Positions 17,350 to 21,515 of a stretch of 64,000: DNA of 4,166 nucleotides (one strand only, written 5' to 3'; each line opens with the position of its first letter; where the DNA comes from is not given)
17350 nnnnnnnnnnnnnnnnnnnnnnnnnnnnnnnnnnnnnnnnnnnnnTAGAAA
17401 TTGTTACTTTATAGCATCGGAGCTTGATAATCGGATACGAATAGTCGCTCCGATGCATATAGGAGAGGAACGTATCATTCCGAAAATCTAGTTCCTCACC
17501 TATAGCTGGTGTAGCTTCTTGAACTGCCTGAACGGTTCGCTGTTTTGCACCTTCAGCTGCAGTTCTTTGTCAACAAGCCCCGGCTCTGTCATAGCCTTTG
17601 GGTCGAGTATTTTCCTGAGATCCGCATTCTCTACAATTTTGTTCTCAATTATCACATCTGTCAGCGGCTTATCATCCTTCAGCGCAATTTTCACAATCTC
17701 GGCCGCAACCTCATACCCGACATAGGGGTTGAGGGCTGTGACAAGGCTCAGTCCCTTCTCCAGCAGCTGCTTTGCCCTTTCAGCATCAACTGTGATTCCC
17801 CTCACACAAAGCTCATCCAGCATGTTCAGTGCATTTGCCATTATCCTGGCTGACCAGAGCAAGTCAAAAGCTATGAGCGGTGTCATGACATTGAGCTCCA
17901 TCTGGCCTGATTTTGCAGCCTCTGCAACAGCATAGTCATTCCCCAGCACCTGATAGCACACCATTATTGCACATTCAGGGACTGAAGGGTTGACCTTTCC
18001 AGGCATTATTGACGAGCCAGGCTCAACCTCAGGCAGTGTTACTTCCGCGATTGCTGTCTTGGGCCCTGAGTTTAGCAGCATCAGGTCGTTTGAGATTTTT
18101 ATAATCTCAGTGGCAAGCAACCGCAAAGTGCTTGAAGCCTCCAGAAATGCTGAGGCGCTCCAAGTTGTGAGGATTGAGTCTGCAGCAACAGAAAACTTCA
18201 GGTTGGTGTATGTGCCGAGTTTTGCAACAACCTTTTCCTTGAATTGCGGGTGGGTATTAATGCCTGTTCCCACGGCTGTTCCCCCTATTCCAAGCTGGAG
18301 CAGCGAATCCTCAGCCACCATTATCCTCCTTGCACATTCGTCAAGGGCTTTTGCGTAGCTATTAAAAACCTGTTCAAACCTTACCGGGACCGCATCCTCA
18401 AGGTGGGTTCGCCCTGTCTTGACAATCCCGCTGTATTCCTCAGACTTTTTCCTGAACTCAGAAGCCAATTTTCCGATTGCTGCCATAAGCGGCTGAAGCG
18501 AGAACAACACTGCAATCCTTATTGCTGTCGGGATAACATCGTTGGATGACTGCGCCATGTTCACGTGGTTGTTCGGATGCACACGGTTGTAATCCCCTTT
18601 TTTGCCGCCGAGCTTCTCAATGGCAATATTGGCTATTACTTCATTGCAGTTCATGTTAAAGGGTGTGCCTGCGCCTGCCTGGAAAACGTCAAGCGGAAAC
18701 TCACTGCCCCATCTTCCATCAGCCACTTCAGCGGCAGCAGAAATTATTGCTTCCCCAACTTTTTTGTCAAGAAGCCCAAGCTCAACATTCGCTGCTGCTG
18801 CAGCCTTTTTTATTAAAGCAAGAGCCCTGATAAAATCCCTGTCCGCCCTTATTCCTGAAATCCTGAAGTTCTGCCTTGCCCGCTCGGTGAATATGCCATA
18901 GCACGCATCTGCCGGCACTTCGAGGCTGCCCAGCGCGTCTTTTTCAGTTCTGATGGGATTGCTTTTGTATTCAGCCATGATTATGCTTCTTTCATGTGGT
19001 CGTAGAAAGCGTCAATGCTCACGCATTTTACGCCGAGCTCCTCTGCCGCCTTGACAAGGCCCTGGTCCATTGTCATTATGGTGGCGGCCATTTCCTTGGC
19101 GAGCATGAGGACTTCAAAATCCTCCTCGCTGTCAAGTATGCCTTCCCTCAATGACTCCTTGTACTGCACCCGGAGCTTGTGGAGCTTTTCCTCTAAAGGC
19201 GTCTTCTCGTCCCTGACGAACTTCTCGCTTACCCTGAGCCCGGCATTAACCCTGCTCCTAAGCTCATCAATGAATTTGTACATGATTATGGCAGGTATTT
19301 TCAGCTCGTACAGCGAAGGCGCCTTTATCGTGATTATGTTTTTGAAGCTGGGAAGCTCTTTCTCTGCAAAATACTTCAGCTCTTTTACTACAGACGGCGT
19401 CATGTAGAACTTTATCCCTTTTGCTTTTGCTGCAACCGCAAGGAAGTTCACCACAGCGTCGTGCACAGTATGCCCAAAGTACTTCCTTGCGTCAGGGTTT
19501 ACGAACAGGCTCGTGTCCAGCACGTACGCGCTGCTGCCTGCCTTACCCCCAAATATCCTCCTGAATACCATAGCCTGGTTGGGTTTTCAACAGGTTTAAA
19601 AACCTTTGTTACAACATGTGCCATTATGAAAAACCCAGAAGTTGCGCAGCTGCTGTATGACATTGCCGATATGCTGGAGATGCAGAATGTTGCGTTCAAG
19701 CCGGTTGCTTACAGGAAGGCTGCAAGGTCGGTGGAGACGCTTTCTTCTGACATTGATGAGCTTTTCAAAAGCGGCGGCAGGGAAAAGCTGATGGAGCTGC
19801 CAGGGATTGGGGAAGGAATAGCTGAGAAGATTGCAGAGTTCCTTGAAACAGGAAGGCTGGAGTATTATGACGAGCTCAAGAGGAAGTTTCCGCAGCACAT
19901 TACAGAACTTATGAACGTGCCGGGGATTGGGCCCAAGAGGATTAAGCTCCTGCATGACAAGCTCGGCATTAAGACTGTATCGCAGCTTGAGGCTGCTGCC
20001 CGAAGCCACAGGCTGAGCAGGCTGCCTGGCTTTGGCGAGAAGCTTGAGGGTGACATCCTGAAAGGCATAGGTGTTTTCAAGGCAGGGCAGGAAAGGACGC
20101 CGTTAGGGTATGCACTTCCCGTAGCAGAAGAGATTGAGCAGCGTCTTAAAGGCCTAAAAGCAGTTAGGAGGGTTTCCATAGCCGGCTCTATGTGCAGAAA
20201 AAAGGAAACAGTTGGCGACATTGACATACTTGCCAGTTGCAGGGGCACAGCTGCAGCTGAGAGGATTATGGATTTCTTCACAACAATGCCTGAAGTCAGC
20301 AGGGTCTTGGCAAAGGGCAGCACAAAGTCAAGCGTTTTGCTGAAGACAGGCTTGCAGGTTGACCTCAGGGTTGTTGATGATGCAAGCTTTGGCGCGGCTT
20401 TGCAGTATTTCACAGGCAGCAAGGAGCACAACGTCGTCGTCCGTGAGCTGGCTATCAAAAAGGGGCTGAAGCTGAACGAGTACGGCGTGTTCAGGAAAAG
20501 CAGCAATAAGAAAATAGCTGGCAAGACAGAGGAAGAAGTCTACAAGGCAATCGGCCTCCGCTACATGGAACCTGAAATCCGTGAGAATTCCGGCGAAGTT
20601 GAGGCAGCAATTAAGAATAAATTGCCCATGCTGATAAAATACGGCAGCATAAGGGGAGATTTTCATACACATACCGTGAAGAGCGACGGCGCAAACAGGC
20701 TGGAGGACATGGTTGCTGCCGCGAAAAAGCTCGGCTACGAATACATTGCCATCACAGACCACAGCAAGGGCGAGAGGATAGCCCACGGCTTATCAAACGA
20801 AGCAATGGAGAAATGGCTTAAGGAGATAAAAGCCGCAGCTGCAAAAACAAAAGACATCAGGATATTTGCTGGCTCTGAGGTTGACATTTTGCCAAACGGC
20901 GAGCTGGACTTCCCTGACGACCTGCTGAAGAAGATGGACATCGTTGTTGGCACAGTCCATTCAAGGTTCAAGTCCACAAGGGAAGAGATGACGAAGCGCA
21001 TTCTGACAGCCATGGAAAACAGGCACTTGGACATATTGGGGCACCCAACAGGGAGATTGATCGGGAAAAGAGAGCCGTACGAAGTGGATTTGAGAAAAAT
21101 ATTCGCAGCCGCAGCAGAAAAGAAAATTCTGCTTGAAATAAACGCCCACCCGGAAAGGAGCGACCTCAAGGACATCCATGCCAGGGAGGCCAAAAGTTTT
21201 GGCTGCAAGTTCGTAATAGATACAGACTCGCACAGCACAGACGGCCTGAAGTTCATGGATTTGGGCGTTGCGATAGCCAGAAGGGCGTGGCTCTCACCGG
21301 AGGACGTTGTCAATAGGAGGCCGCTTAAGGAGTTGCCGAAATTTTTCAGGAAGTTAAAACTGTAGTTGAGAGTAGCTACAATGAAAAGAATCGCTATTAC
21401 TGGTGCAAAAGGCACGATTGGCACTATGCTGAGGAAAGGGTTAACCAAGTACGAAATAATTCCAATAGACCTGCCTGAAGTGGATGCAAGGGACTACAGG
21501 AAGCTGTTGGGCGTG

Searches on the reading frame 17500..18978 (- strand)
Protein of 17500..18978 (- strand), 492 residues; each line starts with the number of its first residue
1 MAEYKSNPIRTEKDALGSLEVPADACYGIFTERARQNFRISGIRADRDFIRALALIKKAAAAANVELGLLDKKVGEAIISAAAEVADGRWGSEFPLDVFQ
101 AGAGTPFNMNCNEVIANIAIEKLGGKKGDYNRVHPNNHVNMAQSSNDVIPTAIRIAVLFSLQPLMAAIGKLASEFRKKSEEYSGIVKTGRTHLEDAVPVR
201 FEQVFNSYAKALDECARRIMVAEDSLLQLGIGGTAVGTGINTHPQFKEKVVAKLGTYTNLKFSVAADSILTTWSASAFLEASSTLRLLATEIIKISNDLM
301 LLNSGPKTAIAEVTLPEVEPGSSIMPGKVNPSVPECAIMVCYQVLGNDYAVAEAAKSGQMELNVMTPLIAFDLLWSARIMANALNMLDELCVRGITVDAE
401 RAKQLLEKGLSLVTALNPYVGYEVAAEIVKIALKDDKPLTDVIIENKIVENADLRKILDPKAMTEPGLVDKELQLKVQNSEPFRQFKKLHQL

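Call 14: search_protein_families(library=pfam, proteins=[window:17500-18978:-])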
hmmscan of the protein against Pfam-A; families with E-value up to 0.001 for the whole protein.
window:17500-18978:- (492 aa): 2 families
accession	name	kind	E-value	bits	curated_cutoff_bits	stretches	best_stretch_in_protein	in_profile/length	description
PF00206.25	Lyase_1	-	8.9e-89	298.4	27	1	17-346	1-312/312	Lyase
PF10415.14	FumaraseC_C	-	9.9e-18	64.8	32.5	1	412-465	1-54/54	Fumarase C C-terminus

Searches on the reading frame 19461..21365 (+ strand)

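Call 14: search_protein_families(library=pfam, proteins=[window:19461-21365:+])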
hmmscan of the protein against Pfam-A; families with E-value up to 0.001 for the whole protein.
window:19461-21365:+ (634 aa): 8 families
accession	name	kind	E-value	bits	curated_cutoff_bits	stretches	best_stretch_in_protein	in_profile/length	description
PF14791.11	DNA_pol_B_thumb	-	1.8e-24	85.8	25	1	313-375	1-63/63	DNA polymerase beta thumb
PF14716.13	HHH_8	-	9.6e-22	77.6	30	1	56-133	1-73/73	Helix-hairpin-helix domain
PF14520.12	HHH_5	-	2.5e-16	60.3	27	1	148-201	2-53/57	Helix-hairpin-helix domain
PF02811.25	PHP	-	1e-14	55.6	26.4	1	400-563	1-164/164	PHP domain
PF00633.29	HHH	-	4.1e-09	36.3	24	0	107-127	10-30/30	Helix-hairpin-helix motif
PF12836.13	HHH_3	-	8.2e-05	23.1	27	0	108-167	14-63/65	Helix-hairpin-helix motif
PF14792.12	DNA_pol_B_palm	-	0.00013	22.7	25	1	223-273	12-63/113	DNA polymerase beta palm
PF12826.13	HHH_2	-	0.0008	20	27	0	96-130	24-57/64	Helix-hairpin-helix motif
